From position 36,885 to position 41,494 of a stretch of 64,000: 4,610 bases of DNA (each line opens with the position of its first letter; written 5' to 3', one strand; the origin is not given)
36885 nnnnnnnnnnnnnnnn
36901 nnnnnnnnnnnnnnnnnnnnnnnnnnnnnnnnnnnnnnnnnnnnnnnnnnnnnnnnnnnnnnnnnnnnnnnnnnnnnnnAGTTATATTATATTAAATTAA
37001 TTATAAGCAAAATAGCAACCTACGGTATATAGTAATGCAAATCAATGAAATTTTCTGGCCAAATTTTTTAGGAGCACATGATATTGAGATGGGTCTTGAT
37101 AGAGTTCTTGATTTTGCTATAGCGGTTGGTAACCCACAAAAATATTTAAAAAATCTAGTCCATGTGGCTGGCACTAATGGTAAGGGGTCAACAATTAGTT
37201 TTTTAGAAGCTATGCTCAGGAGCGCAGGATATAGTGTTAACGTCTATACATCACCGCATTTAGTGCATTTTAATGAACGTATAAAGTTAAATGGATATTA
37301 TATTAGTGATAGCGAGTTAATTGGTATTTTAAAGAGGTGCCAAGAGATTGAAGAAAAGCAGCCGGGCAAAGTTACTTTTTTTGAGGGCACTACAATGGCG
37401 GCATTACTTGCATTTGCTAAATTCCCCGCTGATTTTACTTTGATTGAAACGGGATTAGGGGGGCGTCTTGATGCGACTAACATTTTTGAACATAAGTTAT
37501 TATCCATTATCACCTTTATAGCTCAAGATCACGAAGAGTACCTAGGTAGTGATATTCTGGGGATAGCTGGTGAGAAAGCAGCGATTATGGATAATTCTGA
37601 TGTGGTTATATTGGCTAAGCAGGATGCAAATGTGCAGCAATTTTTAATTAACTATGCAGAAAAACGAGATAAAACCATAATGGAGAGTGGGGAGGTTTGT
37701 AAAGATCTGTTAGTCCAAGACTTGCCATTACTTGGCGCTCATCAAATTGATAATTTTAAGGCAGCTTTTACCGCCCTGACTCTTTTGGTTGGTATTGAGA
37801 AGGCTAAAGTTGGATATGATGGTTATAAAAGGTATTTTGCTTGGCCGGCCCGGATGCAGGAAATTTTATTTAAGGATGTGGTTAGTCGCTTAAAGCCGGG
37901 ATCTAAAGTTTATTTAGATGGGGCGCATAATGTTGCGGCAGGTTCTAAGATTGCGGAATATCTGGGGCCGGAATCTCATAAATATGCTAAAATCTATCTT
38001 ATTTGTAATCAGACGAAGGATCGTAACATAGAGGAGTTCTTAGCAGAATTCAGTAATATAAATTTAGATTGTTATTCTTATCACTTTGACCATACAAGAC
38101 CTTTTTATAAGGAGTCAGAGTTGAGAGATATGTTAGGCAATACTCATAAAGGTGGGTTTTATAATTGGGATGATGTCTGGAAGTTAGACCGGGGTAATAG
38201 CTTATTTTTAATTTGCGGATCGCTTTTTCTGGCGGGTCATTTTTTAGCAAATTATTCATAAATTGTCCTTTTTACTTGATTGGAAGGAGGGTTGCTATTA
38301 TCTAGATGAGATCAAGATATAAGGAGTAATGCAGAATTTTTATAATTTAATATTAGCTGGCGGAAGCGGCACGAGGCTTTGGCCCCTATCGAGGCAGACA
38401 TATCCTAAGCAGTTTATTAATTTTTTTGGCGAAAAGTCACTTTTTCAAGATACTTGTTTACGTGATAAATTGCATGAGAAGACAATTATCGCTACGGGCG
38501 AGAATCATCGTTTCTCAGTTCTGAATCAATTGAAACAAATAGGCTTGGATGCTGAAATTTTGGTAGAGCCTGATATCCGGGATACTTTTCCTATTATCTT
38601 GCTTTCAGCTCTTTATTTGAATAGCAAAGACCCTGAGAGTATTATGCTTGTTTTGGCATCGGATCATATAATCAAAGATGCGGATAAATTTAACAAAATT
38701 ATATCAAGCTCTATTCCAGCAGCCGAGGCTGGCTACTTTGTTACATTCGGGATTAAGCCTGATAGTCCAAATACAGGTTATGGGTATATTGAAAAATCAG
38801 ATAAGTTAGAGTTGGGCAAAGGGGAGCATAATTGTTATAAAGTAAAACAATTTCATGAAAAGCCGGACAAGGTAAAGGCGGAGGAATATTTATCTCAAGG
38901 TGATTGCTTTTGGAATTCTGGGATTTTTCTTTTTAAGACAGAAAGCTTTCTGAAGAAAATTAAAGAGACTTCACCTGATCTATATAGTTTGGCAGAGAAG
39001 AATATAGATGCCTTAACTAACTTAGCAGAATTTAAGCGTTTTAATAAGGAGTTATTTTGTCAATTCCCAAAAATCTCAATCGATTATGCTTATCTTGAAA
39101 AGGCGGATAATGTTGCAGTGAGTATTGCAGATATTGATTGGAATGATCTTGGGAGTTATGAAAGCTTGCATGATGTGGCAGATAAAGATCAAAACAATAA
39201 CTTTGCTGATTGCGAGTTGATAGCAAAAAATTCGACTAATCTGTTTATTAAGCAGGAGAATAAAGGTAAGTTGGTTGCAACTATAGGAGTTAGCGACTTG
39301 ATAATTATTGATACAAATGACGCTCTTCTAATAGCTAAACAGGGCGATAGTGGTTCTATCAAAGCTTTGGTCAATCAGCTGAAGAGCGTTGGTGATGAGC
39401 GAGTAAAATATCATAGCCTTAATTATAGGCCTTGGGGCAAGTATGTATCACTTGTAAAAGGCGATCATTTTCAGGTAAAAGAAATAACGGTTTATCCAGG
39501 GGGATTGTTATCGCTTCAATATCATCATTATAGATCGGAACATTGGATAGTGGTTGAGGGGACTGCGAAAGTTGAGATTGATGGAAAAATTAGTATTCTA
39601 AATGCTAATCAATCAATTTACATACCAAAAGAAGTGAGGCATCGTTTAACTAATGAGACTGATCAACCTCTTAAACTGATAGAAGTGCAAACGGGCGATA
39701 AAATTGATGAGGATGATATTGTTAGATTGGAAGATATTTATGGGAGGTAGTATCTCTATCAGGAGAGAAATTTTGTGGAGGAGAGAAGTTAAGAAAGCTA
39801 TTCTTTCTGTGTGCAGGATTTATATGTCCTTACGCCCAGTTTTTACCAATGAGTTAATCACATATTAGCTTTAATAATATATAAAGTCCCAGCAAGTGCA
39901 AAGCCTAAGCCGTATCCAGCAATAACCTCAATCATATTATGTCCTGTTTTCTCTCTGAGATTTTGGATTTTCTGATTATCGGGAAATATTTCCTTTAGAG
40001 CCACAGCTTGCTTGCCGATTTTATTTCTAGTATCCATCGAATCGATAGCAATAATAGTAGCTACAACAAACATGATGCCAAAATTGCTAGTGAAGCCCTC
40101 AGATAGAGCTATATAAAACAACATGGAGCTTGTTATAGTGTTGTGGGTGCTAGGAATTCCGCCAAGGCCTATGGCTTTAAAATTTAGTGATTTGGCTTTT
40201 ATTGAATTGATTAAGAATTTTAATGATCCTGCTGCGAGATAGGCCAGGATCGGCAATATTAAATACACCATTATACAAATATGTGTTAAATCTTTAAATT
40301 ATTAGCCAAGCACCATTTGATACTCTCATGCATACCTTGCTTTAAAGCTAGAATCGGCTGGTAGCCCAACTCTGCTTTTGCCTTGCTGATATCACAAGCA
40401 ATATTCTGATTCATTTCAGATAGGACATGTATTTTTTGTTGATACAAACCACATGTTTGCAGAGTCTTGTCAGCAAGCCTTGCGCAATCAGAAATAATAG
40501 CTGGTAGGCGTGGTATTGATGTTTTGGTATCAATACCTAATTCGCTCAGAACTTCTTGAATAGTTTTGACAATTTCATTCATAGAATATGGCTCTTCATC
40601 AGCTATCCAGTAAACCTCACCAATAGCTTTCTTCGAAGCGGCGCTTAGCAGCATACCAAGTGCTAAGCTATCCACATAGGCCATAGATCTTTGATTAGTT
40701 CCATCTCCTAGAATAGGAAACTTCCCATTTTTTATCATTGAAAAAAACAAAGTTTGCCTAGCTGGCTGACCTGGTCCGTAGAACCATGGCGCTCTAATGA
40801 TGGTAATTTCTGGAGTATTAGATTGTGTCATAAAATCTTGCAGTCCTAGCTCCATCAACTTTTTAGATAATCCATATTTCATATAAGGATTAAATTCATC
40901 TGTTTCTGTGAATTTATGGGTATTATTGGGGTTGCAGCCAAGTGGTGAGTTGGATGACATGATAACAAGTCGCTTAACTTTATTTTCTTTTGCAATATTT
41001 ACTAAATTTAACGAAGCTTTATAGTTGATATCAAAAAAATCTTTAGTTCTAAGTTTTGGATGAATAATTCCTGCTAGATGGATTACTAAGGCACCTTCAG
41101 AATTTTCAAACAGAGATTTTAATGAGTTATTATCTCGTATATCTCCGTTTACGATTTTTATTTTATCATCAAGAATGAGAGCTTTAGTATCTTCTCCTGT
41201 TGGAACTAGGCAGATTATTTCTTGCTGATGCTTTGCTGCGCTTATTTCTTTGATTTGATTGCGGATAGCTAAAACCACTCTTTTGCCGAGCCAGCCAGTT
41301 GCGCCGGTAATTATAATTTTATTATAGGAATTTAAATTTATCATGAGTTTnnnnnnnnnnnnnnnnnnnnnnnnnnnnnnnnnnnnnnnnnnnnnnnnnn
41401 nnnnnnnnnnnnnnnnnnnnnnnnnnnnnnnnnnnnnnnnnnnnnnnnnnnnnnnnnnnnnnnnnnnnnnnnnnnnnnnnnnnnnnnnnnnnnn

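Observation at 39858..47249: Eight-gene operon encoding what looks like a complete lipid-linked pentofuranose (decaprenyl-phospho-arabinose-like) pathway built from non-mycobacterial parts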

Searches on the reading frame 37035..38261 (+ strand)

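Call 7: search_protein_families(library=pfam, proteins=[window:37035-38261:+], max_evalue=0.001)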
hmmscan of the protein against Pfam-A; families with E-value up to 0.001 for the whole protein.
window:37035-38261:+ (408 aa): 1 family
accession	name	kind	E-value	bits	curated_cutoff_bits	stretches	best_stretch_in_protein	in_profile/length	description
PF08245.18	Mur_ligase_M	-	1.2e-06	29.1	24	1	44-218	1-145/200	Mur ligase middle domain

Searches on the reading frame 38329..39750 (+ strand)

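Call 7: search_protein_families(library=pfam, proteins=[window:38329-39750:+], max_evalue=0.001)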
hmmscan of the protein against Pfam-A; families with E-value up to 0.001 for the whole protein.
window:38329-39750:+ (473 aa): 4 families
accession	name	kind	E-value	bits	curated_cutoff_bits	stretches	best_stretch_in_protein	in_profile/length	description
PF00483.29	NTP_transferase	-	2.6e-47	161.9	21.2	1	6-289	2-244/245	Nucleotidyl transferase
PF01050.24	MannoseP_isomer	-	2.6e-42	144.1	23.6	1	356-469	3-116/116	Mannose-6-phosphate isomerase C-terminal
PF07883.17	Cupin_2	-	6.4e-14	51.9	27.2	1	386-453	3-69/70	Cupin domain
PF22640.1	ManC_GMP_beta-helix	-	2.5e-11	43.8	27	1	301-351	7-55/55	MannoseP isomerase/GMP-like beta-helix domain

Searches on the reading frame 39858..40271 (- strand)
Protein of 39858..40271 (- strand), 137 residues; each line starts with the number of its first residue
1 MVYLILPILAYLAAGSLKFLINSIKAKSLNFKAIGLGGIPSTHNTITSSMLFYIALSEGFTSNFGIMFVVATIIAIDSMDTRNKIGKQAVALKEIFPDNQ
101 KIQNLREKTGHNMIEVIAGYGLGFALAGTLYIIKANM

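Call 3: search_protein_families(library=pfam, proteins=[window:39858-40271:-], max_evalue=0.01)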
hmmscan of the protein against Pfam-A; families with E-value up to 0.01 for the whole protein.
window:39858-40271:- (137 aa): 1 family
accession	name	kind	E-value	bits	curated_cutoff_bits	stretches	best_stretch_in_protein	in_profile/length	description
PF02681.20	DUF212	-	2.3e-24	86.4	26.5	1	4-125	6-125/126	Divergent PAP2 family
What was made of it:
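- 39858..40271 (-): DUF212 (divergent PAP2) membrane phosphatase, the candidate polyprenyl-phospho-ribose-5-phosphate 5-phosphatase. Pfam DUF212 86.4 bits (call 3).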

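Call 4: search_protein_families(library=ncbifam, proteins=[window:39858-40271:-], max_evalue=0.01)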
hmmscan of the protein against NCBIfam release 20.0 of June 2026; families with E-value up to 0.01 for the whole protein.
window:39858-40271:- (137 aa): 0 families

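Call 69: find_homologous_proteins(query=window:39858-40271:-, max_evalue=0.00001)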
Query window:39858-40271:- (137 aa): 13 proteins with E <= 0.00001 among 47 candidates.
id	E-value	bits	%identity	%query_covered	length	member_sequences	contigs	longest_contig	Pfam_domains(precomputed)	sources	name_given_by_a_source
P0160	8.9e-80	283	100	100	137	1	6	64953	PF02681.21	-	-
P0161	8.8e-54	199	68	97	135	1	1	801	PF02681.21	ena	-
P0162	2.9e-46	175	63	98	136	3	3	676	PF02681.21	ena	-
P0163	3.7e-33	132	52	86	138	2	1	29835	PF02681.21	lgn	-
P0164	4.7e-29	119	62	70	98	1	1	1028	PF02681.21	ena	-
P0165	7.7e-29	118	48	93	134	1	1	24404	PF02681.21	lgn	-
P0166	7.2e-28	115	46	91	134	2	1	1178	PF02681.21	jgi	-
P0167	2.3e-27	114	50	90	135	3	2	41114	PF02681.21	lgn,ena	-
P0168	4.4e-27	113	45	93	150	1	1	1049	PF02681.21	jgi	jgi:acid phosphatase family membrane protein YuiD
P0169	1.8e-25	107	47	95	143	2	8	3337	PF02681.21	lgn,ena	-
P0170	7.0e-24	102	47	91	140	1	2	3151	PF02681.21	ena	-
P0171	2.0e-21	94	44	91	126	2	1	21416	PF02681.21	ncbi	-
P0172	1.7e-20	91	44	99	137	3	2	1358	PF02681.21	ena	-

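Call 70: find_encoding_contigs(protein=P0163, flank=9000, max_places=1)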
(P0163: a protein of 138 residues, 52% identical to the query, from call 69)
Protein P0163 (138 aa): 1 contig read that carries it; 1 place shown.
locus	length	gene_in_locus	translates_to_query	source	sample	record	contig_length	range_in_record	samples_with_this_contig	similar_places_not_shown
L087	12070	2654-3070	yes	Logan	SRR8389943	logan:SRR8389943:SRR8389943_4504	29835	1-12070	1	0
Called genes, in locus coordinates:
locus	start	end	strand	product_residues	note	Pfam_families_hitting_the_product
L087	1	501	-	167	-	?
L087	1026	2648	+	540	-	PF13231:PMT_2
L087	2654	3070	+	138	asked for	PF02681:DUF212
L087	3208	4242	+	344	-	PF01073:3Beta_HSD, PF01370:Epimerase, PF02719:Polysacc_synt_2 (weak), PF04321:RmlD_sub_bind, PF05368:NmrA, PF13460:NAD_binding_10, PF16363:GDP_Man_Dehyd, PF07993:NAD_binding_4, +1 more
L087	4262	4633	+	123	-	PF00893:Multi_Drug_Res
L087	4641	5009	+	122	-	-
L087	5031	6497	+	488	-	PF00890:FAD_binding_2 (faint), PF01266:DAO, PF13450:NAD_binding_8 (weak), PF00732:GMC_oxred_N, PF05199:GMC_oxred_C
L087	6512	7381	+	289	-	PF01040:UbiA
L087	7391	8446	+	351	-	PF01073:3Beta_HSD, PF01370:Epimerase, PF02719:Polysacc_synt_2 (faint), PF04321:RmlD_sub_bind, PF05368:NmrA (weak), PF07993:NAD_binding_4 (weak), PF13460:NAD_binding_10, PF16363:GDP_Man_Dehyd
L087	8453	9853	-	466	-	PF00474:SSF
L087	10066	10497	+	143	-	-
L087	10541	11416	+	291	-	PF04116:FA_hydroxylase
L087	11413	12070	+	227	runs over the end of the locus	PF07638:Sigma70_ECF (weak), PF04542:Sigma70_r2, PF08281:Sigma70_r4_2, PF04545:Sigma70_r4 (weak)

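Call 71: find_encoding_contigs(protein=P0165, flank=9000, max_places=1)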
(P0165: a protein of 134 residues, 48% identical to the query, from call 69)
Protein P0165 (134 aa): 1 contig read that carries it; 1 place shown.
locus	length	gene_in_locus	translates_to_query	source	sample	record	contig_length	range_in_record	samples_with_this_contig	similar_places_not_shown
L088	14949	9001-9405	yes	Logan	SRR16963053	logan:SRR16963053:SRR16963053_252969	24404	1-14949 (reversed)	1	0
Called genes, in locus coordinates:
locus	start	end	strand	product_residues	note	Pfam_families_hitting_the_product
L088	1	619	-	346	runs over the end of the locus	-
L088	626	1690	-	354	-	PF00535:Glycos_transf_2, PF13641:Glyco_tranf_2_3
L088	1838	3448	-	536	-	-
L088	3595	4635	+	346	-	PF01073:3Beta_HSD, PF01370:Epimerase, PF02719:Polysacc_synt_2, PF04321:RmlD_sub_bind, PF05368:NmrA (weak), PF13460:NAD_binding_10, PF16363:GDP_Man_Dehyd, PF07993:NAD_binding_4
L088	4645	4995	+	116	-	PF00893:Multi_Drug_Res (weak)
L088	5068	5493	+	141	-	-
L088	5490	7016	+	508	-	PF00732:GMC_oxred_N, PF00890:FAD_binding_2 (faint), PF01266:DAO, PF05199:GMC_oxred_C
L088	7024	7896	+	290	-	PF01040:UbiA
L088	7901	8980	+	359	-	PF01073:3Beta_HSD, PF01370:Epimerase, PF04321:RmlD_sub_bind, PF13460:NAD_binding_10 (weak), PF16363:GDP_Man_Dehyd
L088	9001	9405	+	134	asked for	PF02681:DUF212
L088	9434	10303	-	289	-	-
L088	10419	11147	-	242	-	PF00132:Hexapep (faint), PF14602:Hexapep_2 (weak)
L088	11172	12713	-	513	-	PF01943:Polysacc_synt, PF13440:Polysacc_synt_3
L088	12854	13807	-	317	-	PF01370:Epimerase, PF16363:GDP_Man_Dehyd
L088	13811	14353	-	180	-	PF00908:dTDP_sugar_isom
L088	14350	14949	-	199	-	?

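Call 72: find_encoding_contigs(protein=P0167, flank=9000, max_places=1)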
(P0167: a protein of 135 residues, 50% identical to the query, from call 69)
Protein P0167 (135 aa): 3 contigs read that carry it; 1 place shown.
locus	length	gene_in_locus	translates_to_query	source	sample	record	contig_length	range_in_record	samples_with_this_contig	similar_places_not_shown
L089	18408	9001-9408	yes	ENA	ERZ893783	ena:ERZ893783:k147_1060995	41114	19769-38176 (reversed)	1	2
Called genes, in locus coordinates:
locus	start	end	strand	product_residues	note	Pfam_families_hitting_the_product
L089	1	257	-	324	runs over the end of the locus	PF00589:Phage_integrase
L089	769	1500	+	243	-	PF08706:D5_N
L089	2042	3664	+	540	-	-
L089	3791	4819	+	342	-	PF01073:3Beta_HSD, PF01370:Epimerase, PF02719:Polysacc_synt_2, PF04321:RmlD_sub_bind, PF13460:NAD_binding_10, PF16363:GDP_Man_Dehyd, PF07993:NAD_binding_4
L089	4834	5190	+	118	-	PF00892:EamA, PF00893:Multi_Drug_Res (weak)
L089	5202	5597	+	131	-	-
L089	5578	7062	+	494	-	PF00732:GMC_oxred_N, PF01266:DAO (faint), PF07992:Pyr_redox_2 (faint), PF13450:NAD_binding_8 (faint), PF05199:GMC_oxred_C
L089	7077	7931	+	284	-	PF01040:UbiA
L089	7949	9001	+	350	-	PF01073:3Beta_HSD, PF01370:Epimerase, PF02719:Polysacc_synt_2, PF04321:RmlD_sub_bind, PF07993:NAD_binding_4, PF13460:NAD_binding_10, PF16363:GDP_Man_Dehyd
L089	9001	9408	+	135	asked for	PF02681:DUF212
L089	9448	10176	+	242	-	PF02348:CTP_transf_3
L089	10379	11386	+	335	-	PF01073:3Beta_HSD, PF01370:Epimerase, PF02719:Polysacc_synt_2, PF04321:RmlD_sub_bind (weak), PF05368:NmrA (weak), PF08659:KR (weak), PF16363:GDP_Man_Dehyd, PF13460:NAD_binding_10 (weak), +1 more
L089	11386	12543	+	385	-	PF01041:DegT_DnrJ_EryC1, PF00155:Aminotran_1_2 (weak)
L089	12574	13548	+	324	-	PF00248:Aldo_ket_red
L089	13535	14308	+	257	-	PF00106:adh_short, PF01370:Epimerase (weak), PF08659:KR, PF13561:adh_short_C2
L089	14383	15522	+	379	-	-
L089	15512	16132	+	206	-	PF00117:GATase, PF07685:GATase_3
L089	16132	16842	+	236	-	PF00977:His_biosynth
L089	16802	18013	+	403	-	-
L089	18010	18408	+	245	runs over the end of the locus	PF02350:Epimerase_2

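Call 73: find_encoding_contigs(protein=P0171, flank=9000, max_places=1)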
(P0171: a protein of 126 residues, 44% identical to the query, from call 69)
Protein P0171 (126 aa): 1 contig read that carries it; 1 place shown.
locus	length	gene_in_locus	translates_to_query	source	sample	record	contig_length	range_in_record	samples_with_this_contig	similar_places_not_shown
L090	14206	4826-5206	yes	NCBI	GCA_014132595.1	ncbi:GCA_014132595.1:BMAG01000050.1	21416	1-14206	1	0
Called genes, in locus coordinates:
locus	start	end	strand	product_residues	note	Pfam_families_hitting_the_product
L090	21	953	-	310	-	-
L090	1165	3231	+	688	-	-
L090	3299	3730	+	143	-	PF03364:Polyketide_cyc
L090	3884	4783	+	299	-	PF01040:UbiA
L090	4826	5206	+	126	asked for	PF02681:DUF212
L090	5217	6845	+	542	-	-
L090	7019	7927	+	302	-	PF02678:Pirin, PF05726:Pirin_C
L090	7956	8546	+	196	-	-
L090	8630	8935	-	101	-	-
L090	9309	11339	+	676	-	-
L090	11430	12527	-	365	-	PF00078:RVT_1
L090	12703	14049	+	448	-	PF13546:DDE_5, PF04693:DDE_Tnp_2 (faint)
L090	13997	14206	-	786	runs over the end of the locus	-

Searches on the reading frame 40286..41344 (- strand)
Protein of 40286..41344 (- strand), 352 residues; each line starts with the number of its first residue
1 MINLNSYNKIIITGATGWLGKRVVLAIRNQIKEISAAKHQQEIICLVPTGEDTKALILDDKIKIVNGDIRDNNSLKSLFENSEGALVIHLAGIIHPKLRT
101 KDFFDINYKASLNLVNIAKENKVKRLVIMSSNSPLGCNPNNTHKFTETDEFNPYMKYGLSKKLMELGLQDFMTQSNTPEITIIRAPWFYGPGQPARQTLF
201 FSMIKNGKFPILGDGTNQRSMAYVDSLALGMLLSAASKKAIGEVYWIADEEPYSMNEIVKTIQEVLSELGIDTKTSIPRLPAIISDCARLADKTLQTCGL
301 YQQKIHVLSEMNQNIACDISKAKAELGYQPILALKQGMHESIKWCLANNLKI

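Call 3: search_protein_families(library=pfam, proteins=[window:40286-41344:-], max_evalue=0.01)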
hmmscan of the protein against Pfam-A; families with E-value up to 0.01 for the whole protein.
window:40286-41344:- (352 aa): 8 families
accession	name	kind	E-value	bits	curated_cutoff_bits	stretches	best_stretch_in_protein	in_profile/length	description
PF01370.27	Epimerase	-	1.3e-29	103.7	20.9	1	10-247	1-239/240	NAD dependent epimerase/dehydratase family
PF16363.11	GDP_Man_Dehyd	-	2.2e-23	83.7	27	1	11-340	1-331/332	GDP-mannose 4,6 dehydratase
PF01073.25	3Beta_HSD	-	1.4e-17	64.1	22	1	11-277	1-276/280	3-beta hydroxysteroid dehydrogenase/isomerase family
PF04321.23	RmlD_sub_bind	-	4e-13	49.5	27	1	9-214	2-178/287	RmlD substrate binding domain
PF02719.21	Polysacc_synt_2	-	5.6e-11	42.6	20.2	1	10-175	1-156/293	Polysaccharide biosynthesis protein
PF07993.18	NAD_binding_4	-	1.7e-10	40.9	20.1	1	12-196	1-218/258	Male sterility protein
PF13460.12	NAD_binding_10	-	6.7e-08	33.1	27.2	1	14-189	1-147/184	NAD(P)H-binding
PF05368.20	NmrA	-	4.1e-06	27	27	1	8-128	3-104/298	NmrA-like family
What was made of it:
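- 40286..41344 (-): Extended SDR 'SDR2', the second oxidoreductase of the redox module. Pfam Epimerase 1.3e-29 (call 3).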

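Call 4: search_protein_families(library=ncbifam, proteins=[window:40286-41344:-], max_evalue=0.01)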
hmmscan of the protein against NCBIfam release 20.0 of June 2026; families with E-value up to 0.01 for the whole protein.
window:40286-41344:- (352 aa): 22 families
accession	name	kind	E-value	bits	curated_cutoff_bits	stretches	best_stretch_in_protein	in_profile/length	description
TIGR01181.1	dTDP_gluc_dehyt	equivalog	1.1e-23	83.9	365.1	1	9-349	1-315/321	dTDP-glucose 4,6-dehydratase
TIGR04180.1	EDH_00030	hypoth_equivalog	5.4e-21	74.9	475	1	10-294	1-283/297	NAD-dependent 4,6-dehydratase LegB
TIGR01179.1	galE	equivalog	1.8e-19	69.8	262.3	1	9-184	1-172/332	UDP-glucose 4-epimerase GalE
NF042423.1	oxyalk_red_Shew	equivalog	4.6e-18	65.4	580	1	7-339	8-329/331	2-alkyl-3-oxoalkanoate reductase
NF043036.1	ErythonDh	equivalog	8.7e-17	61.3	325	1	9-176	2-168/321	D-erythronate dehydrogenase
TIGR03466.1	HpnA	hypoth_equivalog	1e-15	57.4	367.65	1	9-348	2-324/327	hopanoid-associated sugar epimerase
NF007582.0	PRK10217.1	equivalog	6.4e-14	51.8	698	1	8-349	2-335/355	dTDP-glucose 4,6-dehydratase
TIGR01214.1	rmlD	equivalog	7.8e-14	51.4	224.05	1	9-283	1-241/285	dTDP-4-dehydrorhamnose reductase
TIGR02622.1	CDP_4_6_dhtase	equivalog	5.3e-13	48.8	278.45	1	8-199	5-202/352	CDP-glucose 4,6-dehydratase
TIGR02197.1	heptose_epim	equivalog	2.3e-12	46.7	274.6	1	10-193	1-175/316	ADP-glyceromanno-heptose 6-epimerase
NF042422.1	oxyalk_red_OleD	equivalog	8.3e-12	45.1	580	1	9-340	2-323/329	2-alkyl-3-oxoalkanoate reductase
NF052578.1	StrlDmthSdmBMthl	equivalog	1e-11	45.2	600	1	11-345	4-322/328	sterol demethylase protein SdmB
NF007490.0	PRK10084.1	subfamily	1.8e-11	43.6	649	1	143-349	153-338/361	dTDP-glucose 4,6-dehydratase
NF007956.0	PRK10675.1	subfamily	1.5e-10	40.8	394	1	10-184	3-176/338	UDP-glucose 4-epimerase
NF041293.1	G6PDh_Azf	equivalog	1.1e-07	31.5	400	1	9-138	4-122/252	NAD-dependent glucose-6-phosphate dehydrogenase Azf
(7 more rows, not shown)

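Call 59: search_solved_structures(query=window:40286-41344:-, max_evalue=1e-12)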
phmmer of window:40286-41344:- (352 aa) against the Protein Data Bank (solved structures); distinct sequences matched with E-value up to 1e-12: 1.
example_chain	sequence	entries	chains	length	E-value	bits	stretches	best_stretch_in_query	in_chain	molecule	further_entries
1r6d_A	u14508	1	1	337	7.5e-13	51.5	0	10-257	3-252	TDP-glucose-4,6-dehydratase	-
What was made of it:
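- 40286..41344 (-): Only a weak PDB relative, RmlB at 7.5e-13 (call 59).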
